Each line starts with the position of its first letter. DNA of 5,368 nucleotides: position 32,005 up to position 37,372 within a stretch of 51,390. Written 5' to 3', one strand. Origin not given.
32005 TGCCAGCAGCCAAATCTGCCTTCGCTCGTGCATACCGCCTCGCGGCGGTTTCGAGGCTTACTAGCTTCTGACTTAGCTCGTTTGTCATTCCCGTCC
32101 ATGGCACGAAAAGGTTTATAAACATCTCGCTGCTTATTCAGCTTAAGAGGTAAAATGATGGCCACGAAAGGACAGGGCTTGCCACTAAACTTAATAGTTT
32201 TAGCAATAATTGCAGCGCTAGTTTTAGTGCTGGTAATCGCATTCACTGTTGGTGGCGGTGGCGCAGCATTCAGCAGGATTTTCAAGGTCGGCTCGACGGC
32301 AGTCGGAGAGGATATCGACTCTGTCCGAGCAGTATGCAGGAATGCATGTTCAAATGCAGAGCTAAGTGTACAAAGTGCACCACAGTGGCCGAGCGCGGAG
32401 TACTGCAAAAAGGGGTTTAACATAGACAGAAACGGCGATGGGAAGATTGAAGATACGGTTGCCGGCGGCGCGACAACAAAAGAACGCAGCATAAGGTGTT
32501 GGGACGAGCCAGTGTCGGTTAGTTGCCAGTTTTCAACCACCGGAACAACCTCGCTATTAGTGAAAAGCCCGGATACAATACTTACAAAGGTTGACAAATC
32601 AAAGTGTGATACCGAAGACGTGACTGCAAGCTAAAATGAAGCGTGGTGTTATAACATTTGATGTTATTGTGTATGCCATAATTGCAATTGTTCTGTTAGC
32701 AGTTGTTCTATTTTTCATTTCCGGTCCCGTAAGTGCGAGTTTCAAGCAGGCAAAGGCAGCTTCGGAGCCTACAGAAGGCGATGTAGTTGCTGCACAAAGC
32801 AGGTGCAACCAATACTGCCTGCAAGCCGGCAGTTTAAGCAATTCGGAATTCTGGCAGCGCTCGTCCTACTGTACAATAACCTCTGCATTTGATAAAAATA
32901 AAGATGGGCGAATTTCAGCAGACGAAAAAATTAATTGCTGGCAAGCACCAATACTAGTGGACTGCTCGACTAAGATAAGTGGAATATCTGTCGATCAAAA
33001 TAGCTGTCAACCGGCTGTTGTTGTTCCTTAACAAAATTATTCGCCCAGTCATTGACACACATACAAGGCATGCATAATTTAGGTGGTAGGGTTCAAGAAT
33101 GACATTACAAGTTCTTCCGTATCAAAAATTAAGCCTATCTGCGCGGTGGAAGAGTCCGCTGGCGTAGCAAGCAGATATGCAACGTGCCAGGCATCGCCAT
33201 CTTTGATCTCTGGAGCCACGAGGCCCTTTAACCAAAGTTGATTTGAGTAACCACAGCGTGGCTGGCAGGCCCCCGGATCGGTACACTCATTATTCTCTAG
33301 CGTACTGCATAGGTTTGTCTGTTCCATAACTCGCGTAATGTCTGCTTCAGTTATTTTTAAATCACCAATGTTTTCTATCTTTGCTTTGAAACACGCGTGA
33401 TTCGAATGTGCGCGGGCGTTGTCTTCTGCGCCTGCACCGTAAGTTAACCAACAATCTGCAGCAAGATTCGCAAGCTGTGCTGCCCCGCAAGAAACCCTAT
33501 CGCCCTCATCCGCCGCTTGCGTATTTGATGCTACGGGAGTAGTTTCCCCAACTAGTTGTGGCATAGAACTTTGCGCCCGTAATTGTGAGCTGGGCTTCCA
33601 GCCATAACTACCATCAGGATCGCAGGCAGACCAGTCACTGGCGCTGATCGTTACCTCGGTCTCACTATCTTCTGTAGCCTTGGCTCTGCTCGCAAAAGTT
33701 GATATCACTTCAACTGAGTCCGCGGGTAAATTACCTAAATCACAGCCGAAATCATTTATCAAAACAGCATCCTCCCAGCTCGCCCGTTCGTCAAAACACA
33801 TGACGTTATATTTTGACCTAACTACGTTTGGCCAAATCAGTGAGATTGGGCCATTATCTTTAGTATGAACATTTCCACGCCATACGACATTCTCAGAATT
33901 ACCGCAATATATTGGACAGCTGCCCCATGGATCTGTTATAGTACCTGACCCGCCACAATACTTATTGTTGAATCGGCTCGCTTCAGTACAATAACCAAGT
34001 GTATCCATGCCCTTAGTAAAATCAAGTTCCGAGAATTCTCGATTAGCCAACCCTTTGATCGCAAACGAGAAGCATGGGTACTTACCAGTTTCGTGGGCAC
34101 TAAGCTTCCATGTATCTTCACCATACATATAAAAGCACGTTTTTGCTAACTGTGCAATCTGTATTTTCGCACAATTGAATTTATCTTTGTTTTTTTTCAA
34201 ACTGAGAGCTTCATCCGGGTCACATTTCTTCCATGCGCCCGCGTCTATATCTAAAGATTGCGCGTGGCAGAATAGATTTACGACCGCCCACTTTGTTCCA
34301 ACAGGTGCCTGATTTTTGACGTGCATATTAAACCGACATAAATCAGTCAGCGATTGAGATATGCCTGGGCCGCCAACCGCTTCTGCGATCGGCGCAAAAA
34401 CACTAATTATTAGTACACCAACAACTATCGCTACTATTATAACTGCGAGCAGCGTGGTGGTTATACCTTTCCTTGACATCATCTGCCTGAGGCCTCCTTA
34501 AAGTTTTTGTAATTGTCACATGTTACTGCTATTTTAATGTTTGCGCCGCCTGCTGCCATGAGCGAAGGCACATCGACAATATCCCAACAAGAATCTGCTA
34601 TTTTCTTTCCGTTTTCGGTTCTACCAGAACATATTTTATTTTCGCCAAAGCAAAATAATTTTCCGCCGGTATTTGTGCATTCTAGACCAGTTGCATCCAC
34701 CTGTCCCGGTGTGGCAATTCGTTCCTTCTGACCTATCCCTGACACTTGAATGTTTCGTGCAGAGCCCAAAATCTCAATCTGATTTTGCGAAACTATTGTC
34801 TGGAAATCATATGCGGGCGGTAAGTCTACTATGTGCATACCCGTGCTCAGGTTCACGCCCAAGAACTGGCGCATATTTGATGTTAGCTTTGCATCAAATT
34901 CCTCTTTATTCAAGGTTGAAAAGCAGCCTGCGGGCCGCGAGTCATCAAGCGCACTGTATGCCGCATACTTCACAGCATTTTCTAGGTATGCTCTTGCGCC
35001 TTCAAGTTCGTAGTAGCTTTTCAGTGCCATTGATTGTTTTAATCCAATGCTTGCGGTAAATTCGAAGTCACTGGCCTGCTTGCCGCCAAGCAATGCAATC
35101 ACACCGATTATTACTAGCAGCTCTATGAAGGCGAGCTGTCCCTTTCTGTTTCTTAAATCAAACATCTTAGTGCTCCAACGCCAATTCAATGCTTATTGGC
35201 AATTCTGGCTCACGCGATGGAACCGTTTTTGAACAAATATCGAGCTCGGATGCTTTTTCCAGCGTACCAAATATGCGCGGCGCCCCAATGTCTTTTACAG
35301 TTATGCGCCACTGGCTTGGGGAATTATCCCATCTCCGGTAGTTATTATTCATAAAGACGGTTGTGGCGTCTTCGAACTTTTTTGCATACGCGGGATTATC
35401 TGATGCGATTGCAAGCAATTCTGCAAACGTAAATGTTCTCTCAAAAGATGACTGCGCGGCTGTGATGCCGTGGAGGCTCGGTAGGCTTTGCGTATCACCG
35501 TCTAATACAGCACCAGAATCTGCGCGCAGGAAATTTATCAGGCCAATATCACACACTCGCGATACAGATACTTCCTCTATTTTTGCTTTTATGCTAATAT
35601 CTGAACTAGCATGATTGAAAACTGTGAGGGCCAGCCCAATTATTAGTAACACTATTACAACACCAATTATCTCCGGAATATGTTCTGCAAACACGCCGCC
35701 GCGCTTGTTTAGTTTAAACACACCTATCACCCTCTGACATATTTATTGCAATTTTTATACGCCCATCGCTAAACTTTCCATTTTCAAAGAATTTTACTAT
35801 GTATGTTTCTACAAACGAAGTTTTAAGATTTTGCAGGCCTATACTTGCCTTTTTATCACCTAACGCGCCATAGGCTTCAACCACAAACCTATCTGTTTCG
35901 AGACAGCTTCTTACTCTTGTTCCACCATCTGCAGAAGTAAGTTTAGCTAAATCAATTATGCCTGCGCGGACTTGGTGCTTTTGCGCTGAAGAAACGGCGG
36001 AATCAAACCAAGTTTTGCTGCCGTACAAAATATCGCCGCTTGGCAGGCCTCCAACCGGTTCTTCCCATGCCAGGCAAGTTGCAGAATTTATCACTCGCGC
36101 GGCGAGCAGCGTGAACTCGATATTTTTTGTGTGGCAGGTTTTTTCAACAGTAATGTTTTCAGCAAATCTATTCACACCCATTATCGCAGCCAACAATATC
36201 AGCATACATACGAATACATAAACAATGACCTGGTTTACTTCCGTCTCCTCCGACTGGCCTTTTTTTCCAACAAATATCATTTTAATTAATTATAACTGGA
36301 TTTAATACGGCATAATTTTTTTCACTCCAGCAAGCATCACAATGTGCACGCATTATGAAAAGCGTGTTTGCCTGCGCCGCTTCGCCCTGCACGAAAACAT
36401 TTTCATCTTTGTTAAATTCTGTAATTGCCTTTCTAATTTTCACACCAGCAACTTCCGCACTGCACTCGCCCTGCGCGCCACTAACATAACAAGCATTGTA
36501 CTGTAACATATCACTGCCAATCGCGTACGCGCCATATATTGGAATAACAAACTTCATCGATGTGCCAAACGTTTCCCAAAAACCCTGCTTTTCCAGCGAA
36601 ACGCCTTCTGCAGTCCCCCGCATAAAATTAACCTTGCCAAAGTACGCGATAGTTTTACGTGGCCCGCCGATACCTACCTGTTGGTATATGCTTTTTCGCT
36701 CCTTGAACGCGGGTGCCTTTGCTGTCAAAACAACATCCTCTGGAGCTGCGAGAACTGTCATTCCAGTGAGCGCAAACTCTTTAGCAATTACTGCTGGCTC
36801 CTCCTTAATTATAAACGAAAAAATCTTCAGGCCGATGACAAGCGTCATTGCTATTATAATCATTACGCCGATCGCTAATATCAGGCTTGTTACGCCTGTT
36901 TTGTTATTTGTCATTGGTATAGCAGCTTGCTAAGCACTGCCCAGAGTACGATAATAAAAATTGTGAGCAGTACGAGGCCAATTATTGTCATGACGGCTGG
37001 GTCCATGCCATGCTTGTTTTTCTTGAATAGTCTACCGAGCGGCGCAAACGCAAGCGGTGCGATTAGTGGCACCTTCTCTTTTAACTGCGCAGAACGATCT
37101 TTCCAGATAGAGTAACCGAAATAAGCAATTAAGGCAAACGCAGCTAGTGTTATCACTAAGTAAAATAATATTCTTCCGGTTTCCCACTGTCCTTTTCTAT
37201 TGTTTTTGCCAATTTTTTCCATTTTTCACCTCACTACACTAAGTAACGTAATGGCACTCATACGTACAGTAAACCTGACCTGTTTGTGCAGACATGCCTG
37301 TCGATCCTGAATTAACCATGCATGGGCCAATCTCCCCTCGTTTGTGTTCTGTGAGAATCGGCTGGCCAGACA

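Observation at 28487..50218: Oversized type-IV-pilus-like locus with about 11 pilin-like genes, micro-ORFs and accessory modules: candidate novel surface apparatus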

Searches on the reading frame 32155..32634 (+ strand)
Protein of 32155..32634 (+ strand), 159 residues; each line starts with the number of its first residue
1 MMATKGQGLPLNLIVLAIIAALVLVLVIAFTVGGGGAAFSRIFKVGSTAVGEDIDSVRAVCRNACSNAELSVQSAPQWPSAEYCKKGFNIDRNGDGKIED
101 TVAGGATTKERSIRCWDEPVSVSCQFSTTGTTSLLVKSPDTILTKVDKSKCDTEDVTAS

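Call 4: search_protein_families(library=pfam, max_evalue=0.01, proteins=[window:32155-32634:+])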
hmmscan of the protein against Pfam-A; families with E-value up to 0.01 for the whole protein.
window:32155-32634:+ (159 aa): 0 families

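Call 10: search_protein_families(library=ncbifam, max_evalue=1, proteins=[window:32155-32634:+])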
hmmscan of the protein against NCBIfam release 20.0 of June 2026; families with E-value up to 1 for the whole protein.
window:32155-32634:+ (159 aa): 0 families

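Call 45: find_homologous_proteins(query=window:32155-32634:+, max_evalue=0.001)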
Query window:32155-32634:+ (159 aa): 19 proteins with E <= 0.001 among 161 candidates.
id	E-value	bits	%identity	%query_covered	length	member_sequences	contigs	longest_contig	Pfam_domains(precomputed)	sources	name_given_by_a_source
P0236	3.2e-97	340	100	99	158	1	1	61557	-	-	-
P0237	2.5e-50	188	60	98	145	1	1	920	-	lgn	-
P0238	1.9e-42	163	59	81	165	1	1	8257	-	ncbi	-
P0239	6.6e-42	161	59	81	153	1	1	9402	-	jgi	jgi:hypothetical protein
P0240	2.3e-37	146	70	62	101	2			-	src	-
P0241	2.2e-35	140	52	80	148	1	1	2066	-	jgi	jgi:hypothetical protein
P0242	1.8e-34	137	52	81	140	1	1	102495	-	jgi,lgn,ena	-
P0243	1.2e-31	128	45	97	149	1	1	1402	-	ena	-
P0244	1.9e-31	127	51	77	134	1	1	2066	-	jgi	jgi:hypothetical protein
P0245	1.6e-27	114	47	78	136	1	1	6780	-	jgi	jgi:hypothetical protein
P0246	5.4e-27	112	46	75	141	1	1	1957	-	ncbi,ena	-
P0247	1.2e-25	108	46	77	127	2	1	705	-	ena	-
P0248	2.7e-25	107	38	86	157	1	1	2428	-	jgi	jgi:hypothetical protein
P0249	2.7e-25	107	48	79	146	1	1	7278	-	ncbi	-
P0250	6.0e-25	106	44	82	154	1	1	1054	-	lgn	-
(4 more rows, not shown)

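Call 50: search_protein_families(library=pfam, max_evalue=10, proteins=[window:32158-32634:+])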
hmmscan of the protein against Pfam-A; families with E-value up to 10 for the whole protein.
window:32158-32634:+ (158 aa): 1 family
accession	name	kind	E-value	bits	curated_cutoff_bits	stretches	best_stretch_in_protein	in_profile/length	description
PF13202.12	EF-hand_5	-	0.41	10.7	25.9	1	89-98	8-17/25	EF hand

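Call 52: predict_structure(alignment_id=A2)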
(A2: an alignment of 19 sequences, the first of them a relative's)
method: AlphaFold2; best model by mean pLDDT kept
length: 158 residues; sequences in the alignment: 19
mean_pLDDT: 72.8   pTM: 0.54
mean pLDDT of the five models: 72.8, 72.0, 69.9, 67.3, 67.3
residues with pLDDT >= 90: 21; 70-90: 73; 50-70: 43; < 50: 21
segments of 3 or more residues with pLDDT < 50: 41-48, 131-133, 140-145
pLDDT, mean of each block of 10 residues (from residue 1): 60 91 88 53 47 86 90 85 87 78 69 86 75 52 53 63
secondary structure, 60 per line:
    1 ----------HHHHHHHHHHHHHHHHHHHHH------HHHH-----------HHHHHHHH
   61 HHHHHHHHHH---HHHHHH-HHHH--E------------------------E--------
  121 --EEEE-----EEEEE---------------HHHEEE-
elements in order: H11-31 H38-41 H53-70 H74-79 H81-84 E123-126 E132-136 E155-157

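Call 55: fold_search(model_id=the predicted structure, library=pdb)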
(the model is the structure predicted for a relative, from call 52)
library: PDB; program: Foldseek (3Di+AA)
matches with E <= 10: 0; with E <= 0.001: 0
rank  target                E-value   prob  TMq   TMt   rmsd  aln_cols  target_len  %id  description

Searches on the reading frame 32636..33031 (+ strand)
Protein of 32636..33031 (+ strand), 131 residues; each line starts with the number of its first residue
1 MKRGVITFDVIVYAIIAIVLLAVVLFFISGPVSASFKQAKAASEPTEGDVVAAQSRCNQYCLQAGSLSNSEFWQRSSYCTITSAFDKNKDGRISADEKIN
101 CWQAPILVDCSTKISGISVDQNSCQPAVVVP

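Call 4: search_protein_families(library=pfam, max_evalue=0.01, proteins=[window:32636-33031:+])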
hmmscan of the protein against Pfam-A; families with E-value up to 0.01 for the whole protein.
window:32636-33031:+ (131 aa): 2 families
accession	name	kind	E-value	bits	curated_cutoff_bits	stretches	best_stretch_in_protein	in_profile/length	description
PF13202.12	EF-hand_5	-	0.00017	21.3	25.9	1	84-97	7-20/25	EF hand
PF00036.39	EF-hand_1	-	0.0081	16.1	25.4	0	84-97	8-21/29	EF hand domain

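Call 10: search_protein_families(library=ncbifam, max_evalue=1, proteins=[window:32636-33031:+])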
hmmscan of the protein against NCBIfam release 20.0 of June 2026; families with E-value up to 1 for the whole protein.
window:32636-33031:+ (131 aa): 4 families
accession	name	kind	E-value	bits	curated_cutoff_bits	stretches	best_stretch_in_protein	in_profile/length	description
NF003678.0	PRK05305.1-2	equivalog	0.063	12.6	225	1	7-61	32-86/218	phosphatidylserine decarboxylase family protein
NF047828.1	T3SSXpsI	equivalog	0.1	12.6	150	1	12-60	7-54/132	type II secretion system protein XpsI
NF045939.1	MHJ_0274_fam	hypoth_equivalog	0.12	12.1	80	1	10-47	1-38/165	MHJ_0274 family protein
NF033880.1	Prli42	equivalog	0.36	10.6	27.5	1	10-29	9-28/31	stressosome-associated protein Prli42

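Call 50: search_protein_families(library=pfam, max_evalue=10, proteins=[window:32636-33031:+])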
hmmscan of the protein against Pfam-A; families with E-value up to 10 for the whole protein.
window:32636-33031:+ (131 aa): 8 families
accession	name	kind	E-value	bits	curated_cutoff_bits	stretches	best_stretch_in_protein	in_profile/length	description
PF13202.12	EF-hand_5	-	0.00017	21.3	25.9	1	84-97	7-20/25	EF hand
PF00036.39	EF-hand_1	-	0.0081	16.1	25.4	1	84-97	8-21/29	EF hand domain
PF13405.12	EF-hand_6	-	0.014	15.5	25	1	84-97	8-21/30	EF-hand domain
PF13833.12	EF-hand_8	-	0.043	14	28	1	78-103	27-52/54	EF-hand domain pair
PF15706.10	TMEM132_C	-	0.066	13.4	27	1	3-43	26-66/87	TMEM132 C-terminal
PF14221.11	DUF4330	-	0.15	12.6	27.6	1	14-63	20-70/167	Domain of unknown function (DUF4330)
PF07265.16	TAP35_44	-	0.16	12.4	25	1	16-52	8-40/119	Tapetum specific protein TAP35/TAP44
PF13499.12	EF-hand_7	-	0.26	12.1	30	1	84-97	48-61/67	EF-hand domain pair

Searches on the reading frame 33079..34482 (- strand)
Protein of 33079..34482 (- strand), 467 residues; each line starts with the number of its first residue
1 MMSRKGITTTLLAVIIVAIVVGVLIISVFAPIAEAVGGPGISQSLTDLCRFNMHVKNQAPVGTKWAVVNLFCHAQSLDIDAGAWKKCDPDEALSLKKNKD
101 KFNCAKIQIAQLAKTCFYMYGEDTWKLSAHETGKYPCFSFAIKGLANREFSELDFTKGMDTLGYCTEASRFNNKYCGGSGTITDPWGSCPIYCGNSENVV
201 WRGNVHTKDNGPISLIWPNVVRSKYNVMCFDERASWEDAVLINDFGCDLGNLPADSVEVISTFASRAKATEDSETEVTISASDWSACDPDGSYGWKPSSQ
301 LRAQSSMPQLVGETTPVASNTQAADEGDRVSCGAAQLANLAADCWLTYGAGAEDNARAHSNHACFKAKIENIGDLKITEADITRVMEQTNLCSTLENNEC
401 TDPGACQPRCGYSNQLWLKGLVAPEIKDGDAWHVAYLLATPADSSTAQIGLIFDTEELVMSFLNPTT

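Call 4: search_protein_families(library=pfam, max_evalue=0.01, proteins=[window:33079-34482:-])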
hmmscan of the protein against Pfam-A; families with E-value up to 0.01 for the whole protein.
window:33079-34482:- (467 aa): 0 families

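Call 10: search_protein_families(library=ncbifam, max_evalue=1, proteins=[window:33079-34482:-])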
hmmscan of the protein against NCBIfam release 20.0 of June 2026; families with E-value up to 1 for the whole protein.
window:33079-34482:- (467 aa): 0 families

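Call 61: search_solved_structures(query=window:33079-34482:-, max_evalue=1)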
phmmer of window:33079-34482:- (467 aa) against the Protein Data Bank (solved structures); distinct sequences matched with E-value up to 1: 0.

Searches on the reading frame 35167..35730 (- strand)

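Call 4: search_protein_families(library=pfam, max_evalue=0.01, proteins=[window:35167-35730:-])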
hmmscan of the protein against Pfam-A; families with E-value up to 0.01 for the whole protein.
window:35167-35730:- (187 aa): 0 families

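Call 50: search_protein_families(library=pfam, max_evalue=10, proteins=[window:35167-35730:-])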
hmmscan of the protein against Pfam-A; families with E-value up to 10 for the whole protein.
window:35167-35730:- (187 aa): 1 family
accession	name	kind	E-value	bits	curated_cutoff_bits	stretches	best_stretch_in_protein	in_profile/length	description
PF04226.18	Transgly_assoc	-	0.055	14.1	25.3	1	8-33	21-46/49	Transglycosylase associated protein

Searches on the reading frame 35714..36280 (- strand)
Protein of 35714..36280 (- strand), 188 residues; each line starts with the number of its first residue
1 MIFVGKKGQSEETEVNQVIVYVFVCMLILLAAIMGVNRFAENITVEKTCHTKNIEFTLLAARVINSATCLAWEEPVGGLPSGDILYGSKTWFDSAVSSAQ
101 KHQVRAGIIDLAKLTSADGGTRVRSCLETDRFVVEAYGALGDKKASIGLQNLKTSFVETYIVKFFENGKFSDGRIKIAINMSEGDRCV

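Call 4: search_protein_families(library=pfam, max_evalue=0.01, proteins=[window:35714-36280:-])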
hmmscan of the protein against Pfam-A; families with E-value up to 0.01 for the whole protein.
window:35714-36280:- (188 aa): 0 families

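Call 50: search_protein_families(library=pfam, max_evalue=10, proteins=[window:35714-36280:-])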
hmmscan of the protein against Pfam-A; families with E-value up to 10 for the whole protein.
window:35714-36280:- (188 aa): 2 families
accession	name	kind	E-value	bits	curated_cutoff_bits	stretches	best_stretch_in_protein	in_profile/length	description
PF18815.6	AFP_2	-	0.054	14.1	25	1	162-176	32-46/52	Bacterial antifreeze protein repeat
PF21863.2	HTH_67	-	0.16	12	27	1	59-146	163-248/268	Helix-turn-helix family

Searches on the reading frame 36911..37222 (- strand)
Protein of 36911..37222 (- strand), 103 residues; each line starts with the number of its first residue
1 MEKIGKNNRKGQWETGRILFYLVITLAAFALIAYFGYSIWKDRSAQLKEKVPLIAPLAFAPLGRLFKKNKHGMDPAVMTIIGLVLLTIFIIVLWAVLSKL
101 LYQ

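Call 4: search_protein_families(library=pfam, max_evalue=0.01, proteins=[window:36911-37222:-])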
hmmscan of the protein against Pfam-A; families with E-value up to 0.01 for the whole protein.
window:36911-37222:- (103 aa): 0 families

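Call 50: search_protein_families(library=pfam, max_evalue=10, proteins=[window:36911-37222:-])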
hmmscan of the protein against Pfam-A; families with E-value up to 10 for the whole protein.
window:36911-37222:- (103 aa): 11 families
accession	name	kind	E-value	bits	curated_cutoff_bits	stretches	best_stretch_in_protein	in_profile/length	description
PF10318.15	7TM_GPCR_Srh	-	0.015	14.8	26.3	1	6-97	116-208/302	Serpentine type 7TM GPCR chemoreceptor Srh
PF03073.20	TspO_MBR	-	0.019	15.1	24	1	6-97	25-118/145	TspO/MBR family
PF01312.24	Bac_export_2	-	0.032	13.9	24.4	1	3-101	11-98/335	FlhB HrpN YscU SpaS Family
PF01529.25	DHHC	-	0.033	14.7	28.7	1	4-98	43-114/133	DHHC palmitoyltransferase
PF21944.1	Hemotin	-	0.055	13.6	27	1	19-58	9-48/74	Hemotin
PF09843.14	DUF2070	-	0.26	10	30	1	18-93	100-175/561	Predicted membrane protein (DUF2070)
PF23906.1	DUF7248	-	0.31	11.5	27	1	18-41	17-40/58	Family of unknown function (DUF7248)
PF12669.12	FeoB_associated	-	0.67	10.7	27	1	23-44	4-25/44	FeoB-associated Cys-rich membrane protein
PF07790.16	Pilin_N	-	0.72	11.2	25.2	0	76-98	2-24/78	Archaeal Type IV pilin, N-terminal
PF00957.27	Synaptobrevin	-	1.1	9.5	26.4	0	78-95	70-87/89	Synaptobrevin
PF23778.1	Phage_holin_2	-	2.6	8.8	32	0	12-39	26-53/92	Putative phage holin family 2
